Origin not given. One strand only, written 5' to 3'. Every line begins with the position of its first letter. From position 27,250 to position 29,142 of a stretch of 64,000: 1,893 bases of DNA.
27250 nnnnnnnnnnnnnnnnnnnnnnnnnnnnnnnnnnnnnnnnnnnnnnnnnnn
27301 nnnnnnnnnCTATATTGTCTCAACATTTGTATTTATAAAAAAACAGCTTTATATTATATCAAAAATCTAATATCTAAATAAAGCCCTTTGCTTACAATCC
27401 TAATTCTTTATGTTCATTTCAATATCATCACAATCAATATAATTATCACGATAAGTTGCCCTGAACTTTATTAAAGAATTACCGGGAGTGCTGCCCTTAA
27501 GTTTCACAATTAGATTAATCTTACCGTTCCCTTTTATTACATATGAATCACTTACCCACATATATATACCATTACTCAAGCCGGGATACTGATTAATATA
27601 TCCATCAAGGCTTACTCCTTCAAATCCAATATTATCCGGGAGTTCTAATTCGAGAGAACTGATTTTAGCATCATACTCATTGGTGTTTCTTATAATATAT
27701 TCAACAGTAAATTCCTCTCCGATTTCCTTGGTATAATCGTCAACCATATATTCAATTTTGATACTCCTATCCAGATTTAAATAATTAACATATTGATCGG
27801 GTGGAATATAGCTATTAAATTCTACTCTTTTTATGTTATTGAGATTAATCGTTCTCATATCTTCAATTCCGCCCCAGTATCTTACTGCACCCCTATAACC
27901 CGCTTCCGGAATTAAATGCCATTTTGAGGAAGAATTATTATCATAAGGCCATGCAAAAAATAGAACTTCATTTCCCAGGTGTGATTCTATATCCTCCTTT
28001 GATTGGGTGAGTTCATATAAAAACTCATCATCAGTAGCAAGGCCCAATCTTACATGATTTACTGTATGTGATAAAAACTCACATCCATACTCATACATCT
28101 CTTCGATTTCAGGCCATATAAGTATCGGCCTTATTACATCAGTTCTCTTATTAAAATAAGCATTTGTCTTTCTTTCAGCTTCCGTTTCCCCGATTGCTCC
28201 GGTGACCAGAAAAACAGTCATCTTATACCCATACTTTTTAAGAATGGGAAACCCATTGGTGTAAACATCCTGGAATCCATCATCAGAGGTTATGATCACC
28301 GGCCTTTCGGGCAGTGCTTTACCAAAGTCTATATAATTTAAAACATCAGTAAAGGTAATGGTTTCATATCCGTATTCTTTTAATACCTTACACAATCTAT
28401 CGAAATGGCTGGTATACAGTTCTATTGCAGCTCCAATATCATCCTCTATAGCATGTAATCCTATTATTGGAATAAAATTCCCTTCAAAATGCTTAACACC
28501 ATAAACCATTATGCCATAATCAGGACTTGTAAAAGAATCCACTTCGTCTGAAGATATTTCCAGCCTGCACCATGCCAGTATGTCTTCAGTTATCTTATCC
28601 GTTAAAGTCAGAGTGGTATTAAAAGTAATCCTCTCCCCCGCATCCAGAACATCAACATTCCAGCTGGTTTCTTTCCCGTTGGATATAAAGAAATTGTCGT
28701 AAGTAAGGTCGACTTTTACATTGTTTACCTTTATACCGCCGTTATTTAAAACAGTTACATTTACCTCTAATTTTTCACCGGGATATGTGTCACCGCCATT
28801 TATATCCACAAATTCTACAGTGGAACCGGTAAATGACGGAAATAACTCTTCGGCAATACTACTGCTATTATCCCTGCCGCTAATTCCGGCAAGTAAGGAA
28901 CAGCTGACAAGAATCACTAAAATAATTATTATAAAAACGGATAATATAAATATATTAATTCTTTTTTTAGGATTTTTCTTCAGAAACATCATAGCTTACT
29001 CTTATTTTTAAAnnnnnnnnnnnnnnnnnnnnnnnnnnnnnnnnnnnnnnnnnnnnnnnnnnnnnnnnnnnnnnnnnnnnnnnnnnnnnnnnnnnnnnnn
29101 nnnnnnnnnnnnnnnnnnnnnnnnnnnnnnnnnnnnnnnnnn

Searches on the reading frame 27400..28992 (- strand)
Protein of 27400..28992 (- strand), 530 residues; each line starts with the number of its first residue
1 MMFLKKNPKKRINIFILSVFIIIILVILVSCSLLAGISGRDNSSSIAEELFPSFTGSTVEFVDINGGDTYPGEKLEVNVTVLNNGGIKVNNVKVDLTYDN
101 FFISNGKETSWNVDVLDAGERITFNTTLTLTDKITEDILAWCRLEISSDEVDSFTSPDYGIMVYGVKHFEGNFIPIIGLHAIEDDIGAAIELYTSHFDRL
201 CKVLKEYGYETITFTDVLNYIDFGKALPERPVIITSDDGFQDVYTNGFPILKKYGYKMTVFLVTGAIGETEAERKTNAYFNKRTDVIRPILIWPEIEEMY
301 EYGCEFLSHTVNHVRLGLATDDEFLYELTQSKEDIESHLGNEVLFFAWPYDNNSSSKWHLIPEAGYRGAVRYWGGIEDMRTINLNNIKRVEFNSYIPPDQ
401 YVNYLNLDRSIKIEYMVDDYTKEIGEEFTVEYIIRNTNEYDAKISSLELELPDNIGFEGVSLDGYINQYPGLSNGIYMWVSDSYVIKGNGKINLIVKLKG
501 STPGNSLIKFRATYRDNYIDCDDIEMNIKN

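Call 8: search_protein_families(library=pfam, proteins=[window:27400-28992:-], max_evalue=0.0001)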
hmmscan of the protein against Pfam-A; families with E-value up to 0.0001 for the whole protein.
window:27400-28992:- (530 aa): 2 families
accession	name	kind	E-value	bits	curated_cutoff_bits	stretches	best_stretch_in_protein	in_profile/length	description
PF01522.26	Polysacc_deac_1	-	7.6e-23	81.3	23.1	1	226-368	3-123/124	Polysaccharide deacetylase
PF07705.17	CARDB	-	1.5e-05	25.6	22.7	0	67-131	13-72/101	CARDB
